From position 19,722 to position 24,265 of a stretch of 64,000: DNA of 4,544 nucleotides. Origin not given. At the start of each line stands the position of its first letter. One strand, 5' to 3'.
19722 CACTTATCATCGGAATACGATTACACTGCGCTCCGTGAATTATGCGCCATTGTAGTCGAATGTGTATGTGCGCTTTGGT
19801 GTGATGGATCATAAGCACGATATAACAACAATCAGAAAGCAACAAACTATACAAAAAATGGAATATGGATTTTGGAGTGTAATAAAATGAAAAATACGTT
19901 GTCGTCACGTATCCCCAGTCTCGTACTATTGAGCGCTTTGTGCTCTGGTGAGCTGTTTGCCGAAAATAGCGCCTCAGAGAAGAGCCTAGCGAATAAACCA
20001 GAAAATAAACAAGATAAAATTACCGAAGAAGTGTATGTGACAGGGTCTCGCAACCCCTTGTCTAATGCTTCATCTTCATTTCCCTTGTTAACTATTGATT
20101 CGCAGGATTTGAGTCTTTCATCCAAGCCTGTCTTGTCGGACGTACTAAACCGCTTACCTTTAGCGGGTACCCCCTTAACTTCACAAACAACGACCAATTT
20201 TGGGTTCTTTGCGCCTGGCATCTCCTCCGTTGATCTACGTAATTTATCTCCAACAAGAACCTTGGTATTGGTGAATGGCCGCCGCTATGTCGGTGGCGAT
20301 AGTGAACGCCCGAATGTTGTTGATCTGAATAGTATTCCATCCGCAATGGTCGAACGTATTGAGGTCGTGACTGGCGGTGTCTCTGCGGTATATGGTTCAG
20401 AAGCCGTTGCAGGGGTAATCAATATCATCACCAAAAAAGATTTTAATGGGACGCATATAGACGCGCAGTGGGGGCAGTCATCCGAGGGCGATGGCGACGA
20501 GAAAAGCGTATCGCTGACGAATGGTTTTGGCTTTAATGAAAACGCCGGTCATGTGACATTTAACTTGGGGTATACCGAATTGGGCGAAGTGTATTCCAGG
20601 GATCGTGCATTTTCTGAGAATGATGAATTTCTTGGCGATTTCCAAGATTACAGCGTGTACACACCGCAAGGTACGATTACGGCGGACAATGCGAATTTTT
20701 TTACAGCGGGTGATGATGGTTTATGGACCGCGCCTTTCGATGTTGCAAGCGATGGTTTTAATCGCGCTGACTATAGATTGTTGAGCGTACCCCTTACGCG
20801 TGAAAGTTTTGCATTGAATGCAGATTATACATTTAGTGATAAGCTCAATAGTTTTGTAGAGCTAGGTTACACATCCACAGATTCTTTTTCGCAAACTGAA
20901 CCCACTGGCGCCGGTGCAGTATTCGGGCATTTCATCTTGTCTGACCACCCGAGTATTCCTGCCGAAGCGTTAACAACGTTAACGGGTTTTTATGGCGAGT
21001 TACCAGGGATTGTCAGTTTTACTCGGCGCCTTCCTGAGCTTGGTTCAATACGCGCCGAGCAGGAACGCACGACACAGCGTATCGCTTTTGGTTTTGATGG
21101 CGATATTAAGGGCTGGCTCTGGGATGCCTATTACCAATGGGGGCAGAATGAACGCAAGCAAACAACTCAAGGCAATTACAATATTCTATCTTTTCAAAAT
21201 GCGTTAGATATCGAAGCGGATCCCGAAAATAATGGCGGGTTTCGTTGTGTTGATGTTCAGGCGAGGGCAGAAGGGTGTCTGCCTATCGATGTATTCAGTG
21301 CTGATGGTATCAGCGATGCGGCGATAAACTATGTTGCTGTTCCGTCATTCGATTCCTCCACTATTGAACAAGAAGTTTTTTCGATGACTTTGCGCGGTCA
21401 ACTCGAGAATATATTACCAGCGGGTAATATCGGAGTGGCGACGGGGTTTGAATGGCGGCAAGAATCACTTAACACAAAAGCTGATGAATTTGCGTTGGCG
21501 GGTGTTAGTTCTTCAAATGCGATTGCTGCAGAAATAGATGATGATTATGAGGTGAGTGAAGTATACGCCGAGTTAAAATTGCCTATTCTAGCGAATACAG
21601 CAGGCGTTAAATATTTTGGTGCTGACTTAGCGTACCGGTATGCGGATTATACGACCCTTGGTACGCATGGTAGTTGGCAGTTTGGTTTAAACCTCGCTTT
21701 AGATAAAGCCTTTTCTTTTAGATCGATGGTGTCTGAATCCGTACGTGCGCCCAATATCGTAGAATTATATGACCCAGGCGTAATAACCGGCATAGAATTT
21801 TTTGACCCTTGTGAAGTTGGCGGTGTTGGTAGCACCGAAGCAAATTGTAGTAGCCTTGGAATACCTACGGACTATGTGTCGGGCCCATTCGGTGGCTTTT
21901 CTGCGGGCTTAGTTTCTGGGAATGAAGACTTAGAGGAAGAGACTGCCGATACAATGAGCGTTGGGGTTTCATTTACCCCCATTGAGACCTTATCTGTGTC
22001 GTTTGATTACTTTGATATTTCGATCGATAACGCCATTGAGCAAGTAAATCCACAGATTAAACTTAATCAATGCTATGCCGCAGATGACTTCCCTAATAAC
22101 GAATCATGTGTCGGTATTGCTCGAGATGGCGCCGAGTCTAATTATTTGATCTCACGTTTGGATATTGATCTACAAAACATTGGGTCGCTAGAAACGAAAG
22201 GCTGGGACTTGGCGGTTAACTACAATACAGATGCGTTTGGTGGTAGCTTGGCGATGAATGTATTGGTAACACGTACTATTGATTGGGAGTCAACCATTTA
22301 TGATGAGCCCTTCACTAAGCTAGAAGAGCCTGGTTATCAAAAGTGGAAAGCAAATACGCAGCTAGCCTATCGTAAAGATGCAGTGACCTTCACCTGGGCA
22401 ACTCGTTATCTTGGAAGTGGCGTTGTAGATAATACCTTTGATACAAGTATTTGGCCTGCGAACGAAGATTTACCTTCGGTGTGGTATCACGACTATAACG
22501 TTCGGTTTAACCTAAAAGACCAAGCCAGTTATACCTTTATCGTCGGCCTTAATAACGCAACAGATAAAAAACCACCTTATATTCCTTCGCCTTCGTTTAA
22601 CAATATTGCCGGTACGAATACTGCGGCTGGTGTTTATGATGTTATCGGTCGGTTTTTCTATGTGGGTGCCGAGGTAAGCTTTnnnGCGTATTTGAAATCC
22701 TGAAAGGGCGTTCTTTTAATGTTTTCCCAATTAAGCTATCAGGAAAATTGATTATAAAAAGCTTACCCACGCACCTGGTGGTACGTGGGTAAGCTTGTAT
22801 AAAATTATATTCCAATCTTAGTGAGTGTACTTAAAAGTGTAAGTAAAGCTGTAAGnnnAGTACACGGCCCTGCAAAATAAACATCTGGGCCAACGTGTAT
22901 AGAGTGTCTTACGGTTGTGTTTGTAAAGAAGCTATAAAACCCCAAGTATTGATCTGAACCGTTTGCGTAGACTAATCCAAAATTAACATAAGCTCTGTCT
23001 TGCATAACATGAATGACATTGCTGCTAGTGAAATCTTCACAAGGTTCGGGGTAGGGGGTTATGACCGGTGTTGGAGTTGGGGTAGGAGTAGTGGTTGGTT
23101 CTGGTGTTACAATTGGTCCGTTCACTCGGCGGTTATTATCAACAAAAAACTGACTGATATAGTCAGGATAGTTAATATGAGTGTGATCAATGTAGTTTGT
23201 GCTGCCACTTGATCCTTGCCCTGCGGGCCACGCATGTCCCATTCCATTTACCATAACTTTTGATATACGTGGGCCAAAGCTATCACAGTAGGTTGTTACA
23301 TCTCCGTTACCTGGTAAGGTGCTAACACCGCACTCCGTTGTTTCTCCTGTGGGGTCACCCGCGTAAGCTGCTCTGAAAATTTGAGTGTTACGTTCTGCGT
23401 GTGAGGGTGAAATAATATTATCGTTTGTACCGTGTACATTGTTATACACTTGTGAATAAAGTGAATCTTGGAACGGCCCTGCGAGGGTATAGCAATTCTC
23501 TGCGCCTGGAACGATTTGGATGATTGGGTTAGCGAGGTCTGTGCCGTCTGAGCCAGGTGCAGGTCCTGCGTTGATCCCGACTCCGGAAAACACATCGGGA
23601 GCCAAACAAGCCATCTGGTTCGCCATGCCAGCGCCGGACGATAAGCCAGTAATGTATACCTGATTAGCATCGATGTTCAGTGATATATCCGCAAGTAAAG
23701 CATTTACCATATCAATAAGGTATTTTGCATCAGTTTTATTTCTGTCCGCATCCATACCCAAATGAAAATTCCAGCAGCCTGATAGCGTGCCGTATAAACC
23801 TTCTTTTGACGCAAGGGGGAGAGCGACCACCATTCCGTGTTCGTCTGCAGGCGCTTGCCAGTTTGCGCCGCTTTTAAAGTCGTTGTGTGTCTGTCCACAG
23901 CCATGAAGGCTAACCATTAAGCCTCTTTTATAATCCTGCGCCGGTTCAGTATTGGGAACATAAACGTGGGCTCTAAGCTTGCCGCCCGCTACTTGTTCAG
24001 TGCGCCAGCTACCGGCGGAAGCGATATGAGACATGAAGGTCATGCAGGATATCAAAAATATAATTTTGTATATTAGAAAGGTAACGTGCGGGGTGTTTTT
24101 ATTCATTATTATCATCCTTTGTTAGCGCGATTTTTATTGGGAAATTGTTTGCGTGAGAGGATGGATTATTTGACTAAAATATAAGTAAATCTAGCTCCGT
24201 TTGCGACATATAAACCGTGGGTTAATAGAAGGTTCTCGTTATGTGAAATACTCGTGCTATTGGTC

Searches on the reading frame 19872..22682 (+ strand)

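Call 63: search_protein_families(library=pfam, proteins=[window:19872-22682:+], max_evalue=0.001)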
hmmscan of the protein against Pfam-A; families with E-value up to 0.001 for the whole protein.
window:19872-22682:+ (937 aa): 2 families
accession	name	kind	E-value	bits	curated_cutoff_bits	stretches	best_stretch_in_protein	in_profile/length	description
PF00593.30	TonB_dep_Rec_b-barrel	-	8.4e-27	95.5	27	1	399-895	60-435/436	TonB dependent receptor-like, beta-barrel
PF07715.20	Plug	-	2.2e-14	54.3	23.9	1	72-182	9-107/107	TonB-dependent Receptor Plug Domain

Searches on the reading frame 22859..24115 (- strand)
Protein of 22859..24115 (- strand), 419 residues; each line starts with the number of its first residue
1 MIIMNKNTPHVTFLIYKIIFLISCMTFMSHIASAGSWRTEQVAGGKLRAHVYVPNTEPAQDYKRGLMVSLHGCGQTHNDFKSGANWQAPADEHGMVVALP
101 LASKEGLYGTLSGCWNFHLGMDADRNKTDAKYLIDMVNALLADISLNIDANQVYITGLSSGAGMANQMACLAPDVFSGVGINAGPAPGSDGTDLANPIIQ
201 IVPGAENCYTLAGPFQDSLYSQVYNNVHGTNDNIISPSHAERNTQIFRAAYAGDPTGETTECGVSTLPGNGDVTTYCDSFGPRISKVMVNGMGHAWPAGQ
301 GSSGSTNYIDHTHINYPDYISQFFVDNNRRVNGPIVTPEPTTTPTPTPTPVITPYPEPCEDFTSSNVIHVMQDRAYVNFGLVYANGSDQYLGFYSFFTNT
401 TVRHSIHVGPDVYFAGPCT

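Call 63: search_protein_families(library=pfam, proteins=[window:22859-24115:-], max_evalue=0.001)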
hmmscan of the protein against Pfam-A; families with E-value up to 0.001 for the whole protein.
window:22859-24115:- (419 aa): 3 families
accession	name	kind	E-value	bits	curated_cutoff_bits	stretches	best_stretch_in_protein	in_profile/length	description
PF10503.15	Esterase_PHB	-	8e-14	51.8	23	1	63-187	15-133/219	Esterase PHB depolymerase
PF02230.22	Abhydrolase_2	-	0.00047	20.5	23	0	57-181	7-135/217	Phospholipase/Carboxylesterase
PF00756.26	Esterase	-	0.00087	19.6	22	0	44-188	5-152/251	Putative esterase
